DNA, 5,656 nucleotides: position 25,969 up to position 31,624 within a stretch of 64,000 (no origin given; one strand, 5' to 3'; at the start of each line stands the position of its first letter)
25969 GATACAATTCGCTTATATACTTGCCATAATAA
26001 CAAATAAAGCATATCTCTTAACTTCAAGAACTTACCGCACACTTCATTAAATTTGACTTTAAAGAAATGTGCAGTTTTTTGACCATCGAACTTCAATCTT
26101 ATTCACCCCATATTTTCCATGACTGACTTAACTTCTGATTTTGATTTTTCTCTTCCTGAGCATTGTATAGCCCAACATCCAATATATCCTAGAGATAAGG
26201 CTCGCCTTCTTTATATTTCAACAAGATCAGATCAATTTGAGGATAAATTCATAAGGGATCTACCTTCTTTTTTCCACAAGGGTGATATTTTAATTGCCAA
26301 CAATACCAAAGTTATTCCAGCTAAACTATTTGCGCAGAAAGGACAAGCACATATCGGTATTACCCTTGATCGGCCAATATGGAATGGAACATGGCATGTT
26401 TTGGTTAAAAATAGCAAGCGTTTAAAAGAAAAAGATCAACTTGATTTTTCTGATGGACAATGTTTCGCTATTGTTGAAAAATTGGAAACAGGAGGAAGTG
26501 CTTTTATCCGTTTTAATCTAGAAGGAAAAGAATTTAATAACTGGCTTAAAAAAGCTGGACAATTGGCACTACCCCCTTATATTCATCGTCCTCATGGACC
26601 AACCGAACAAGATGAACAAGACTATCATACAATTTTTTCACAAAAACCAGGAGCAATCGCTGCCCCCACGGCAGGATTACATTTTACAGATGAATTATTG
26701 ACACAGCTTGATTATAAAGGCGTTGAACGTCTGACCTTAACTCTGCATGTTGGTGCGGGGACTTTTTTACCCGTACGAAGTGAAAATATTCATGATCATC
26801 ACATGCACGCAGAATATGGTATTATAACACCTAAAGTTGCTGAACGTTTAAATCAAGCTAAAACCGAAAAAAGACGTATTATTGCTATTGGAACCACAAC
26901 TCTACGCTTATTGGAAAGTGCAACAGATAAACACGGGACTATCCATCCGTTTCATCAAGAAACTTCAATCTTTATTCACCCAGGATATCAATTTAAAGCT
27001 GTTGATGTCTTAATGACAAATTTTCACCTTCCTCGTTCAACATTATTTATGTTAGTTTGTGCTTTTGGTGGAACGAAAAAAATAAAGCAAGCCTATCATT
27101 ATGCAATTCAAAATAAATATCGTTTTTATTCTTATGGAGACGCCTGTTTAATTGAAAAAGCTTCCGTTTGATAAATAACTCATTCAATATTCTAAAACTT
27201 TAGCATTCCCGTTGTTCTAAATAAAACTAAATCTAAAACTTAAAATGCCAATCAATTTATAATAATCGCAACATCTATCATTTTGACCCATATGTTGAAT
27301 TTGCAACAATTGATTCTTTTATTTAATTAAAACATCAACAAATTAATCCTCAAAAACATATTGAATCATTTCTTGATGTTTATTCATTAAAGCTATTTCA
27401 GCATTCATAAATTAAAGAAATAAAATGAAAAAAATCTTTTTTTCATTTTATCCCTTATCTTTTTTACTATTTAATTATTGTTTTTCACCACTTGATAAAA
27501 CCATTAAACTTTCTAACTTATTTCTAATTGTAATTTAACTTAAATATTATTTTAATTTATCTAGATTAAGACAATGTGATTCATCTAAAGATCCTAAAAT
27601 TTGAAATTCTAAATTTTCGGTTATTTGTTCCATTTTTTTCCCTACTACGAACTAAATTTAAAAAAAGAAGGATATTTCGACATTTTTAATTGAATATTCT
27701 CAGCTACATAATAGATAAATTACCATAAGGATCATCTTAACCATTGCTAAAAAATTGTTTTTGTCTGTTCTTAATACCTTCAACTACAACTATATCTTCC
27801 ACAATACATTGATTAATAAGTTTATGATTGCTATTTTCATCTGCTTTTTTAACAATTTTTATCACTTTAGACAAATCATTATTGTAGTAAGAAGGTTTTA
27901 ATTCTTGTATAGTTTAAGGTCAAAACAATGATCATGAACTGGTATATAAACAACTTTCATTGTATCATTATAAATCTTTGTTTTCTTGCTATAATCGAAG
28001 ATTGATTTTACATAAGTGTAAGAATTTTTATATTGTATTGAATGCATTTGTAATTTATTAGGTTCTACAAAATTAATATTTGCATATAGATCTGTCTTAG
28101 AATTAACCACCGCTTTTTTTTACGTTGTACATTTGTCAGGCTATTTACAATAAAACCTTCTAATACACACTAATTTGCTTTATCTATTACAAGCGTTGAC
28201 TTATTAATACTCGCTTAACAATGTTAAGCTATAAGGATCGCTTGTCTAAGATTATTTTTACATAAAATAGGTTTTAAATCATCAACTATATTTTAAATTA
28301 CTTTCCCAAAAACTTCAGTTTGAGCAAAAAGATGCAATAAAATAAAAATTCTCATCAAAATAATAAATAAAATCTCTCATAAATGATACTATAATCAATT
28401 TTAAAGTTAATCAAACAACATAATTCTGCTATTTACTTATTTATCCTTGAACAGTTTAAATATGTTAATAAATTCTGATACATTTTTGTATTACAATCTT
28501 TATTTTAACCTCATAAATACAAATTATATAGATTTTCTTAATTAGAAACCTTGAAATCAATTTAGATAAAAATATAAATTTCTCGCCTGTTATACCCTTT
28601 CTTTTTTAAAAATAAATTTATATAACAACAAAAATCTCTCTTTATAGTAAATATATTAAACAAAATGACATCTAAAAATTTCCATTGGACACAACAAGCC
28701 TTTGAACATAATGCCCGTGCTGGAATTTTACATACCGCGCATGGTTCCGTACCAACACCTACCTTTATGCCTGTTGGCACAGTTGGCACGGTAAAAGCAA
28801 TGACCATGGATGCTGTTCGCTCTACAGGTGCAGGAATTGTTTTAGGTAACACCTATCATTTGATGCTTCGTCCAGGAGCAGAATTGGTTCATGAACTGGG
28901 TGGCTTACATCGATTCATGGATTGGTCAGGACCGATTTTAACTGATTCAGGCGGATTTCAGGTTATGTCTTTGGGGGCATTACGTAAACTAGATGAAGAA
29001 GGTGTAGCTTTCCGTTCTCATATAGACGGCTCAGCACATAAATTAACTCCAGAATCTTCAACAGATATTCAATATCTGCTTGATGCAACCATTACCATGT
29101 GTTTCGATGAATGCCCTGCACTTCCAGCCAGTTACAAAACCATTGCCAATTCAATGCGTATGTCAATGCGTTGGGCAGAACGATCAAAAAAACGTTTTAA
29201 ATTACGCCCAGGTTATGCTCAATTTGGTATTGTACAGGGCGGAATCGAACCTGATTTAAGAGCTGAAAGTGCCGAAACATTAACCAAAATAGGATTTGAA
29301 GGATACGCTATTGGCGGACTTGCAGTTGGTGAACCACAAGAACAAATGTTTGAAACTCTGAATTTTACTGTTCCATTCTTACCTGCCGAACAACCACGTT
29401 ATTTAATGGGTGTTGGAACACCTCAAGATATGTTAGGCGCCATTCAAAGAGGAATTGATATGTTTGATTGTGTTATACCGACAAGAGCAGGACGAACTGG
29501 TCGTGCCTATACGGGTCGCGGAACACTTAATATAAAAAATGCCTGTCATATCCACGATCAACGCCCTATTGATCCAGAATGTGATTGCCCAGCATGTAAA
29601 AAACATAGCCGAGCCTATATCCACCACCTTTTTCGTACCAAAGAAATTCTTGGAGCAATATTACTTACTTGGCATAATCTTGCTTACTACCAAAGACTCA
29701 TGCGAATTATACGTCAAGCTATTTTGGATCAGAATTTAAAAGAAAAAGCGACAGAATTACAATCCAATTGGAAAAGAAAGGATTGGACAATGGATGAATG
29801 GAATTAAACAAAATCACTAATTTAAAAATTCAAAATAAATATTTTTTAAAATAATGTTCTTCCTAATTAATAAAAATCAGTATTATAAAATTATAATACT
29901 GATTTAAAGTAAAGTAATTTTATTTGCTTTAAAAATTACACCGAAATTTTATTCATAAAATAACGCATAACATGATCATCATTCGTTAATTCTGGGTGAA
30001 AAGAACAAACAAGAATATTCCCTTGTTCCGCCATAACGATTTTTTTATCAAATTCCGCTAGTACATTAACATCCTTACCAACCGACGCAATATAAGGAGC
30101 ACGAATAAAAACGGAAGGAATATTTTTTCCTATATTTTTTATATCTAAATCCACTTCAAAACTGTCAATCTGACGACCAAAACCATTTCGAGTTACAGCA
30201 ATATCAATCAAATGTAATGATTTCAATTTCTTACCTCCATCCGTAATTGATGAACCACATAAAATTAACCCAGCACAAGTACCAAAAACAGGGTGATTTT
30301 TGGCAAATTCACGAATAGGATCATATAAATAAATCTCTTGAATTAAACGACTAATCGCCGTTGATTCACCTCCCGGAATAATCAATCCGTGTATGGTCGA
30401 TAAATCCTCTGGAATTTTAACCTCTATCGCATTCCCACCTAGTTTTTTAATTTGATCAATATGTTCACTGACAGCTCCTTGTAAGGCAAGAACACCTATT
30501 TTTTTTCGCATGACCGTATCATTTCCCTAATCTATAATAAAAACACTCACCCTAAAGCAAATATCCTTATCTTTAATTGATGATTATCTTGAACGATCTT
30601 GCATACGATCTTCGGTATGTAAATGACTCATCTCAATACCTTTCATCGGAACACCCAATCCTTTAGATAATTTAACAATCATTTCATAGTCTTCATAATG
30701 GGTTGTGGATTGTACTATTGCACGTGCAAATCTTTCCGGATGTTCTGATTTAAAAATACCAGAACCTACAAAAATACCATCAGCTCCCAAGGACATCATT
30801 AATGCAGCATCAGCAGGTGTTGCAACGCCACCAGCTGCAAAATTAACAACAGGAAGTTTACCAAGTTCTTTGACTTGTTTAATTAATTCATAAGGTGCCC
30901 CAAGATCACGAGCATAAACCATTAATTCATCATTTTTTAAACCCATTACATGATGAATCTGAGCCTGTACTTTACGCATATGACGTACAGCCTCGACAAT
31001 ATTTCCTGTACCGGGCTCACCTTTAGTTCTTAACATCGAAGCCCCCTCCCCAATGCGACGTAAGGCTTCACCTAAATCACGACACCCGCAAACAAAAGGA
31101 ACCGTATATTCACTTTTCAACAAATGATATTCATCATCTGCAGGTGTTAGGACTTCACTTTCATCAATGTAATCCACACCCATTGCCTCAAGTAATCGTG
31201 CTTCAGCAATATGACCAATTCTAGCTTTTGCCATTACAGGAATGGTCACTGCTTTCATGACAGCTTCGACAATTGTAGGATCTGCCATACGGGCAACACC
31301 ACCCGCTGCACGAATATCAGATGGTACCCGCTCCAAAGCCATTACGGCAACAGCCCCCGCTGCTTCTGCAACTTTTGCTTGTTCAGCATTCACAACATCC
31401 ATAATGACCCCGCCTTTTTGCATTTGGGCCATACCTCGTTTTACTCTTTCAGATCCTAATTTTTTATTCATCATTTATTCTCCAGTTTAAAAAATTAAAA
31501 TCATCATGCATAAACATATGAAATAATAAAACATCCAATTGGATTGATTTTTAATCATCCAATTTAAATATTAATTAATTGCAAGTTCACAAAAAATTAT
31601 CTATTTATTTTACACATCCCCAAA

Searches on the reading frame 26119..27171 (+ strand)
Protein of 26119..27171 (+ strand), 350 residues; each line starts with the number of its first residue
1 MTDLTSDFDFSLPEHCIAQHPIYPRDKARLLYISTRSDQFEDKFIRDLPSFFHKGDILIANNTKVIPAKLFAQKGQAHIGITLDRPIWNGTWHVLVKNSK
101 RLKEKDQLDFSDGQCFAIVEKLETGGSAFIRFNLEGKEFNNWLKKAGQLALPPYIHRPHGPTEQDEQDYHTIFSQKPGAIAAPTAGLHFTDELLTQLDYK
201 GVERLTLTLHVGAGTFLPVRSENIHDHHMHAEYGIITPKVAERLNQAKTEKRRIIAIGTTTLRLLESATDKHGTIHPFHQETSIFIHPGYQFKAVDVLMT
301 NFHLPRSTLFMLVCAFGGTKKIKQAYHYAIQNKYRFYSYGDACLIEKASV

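Call 85: search_protein_families(library=pfam, proteins=[window:26119-27171:+], max_evalue=0.00001)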
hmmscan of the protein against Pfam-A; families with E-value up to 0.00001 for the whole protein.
window:26119-27171:+ (350 aa): 1 family
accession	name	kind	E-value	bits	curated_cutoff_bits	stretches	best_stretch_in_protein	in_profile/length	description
PF02547.20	Queuosine_synth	-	5.9e-122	407.3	25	1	5-345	1-322/322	Queuosine biosynthesis protein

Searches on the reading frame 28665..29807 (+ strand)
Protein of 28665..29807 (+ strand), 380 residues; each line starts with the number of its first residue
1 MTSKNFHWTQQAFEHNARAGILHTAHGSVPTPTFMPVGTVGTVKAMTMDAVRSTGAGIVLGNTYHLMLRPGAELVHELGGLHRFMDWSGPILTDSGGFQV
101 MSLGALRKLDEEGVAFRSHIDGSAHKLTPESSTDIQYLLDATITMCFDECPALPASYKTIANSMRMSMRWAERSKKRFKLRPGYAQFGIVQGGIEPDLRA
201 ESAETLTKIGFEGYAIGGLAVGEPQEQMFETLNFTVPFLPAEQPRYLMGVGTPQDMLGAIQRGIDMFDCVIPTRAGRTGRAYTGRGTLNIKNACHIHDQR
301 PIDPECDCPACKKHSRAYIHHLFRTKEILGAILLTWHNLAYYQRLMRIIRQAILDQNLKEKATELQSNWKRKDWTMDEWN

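Call 85: search_protein_families(library=pfam, proteins=[window:28665-29807:+], max_evalue=0.00001)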
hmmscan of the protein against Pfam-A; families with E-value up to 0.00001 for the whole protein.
window:28665-29807:+ (380 aa): 1 family
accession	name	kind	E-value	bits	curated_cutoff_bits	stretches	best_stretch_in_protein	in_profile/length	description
PF01702.25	TGT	-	3e-153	510.5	26.3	1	16-369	2-355/357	Queuine tRNA-ribosyltransferase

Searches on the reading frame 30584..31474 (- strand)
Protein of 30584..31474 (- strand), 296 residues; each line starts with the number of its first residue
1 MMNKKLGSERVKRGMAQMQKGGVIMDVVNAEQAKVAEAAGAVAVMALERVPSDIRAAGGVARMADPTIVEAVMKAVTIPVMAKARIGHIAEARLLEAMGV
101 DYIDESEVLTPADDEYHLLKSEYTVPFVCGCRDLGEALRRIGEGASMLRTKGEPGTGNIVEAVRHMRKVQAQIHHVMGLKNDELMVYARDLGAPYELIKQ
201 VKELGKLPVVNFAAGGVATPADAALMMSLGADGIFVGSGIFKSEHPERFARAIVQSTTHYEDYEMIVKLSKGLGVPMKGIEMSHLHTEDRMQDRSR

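Call 85: search_protein_families(library=pfam, proteins=[window:30584-31474:-], max_evalue=0.00001)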
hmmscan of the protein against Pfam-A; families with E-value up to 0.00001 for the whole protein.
window:30584-31474:- (296 aa): 3 families
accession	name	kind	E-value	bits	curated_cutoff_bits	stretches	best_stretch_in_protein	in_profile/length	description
PF01680.23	SOR_SNZ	-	4.2e-105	350.5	27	1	9-214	2-207/207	SOR/SNZ family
PF05690.20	ThiG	-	7.6e-09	35.7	23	0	197-256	166-223/247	Thiazole biosynthesis protein ThiG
PF01207.24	Dus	-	8.2e-06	25.6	20.4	0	193-257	171-231/311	Dihydrouridine synthase (Dus)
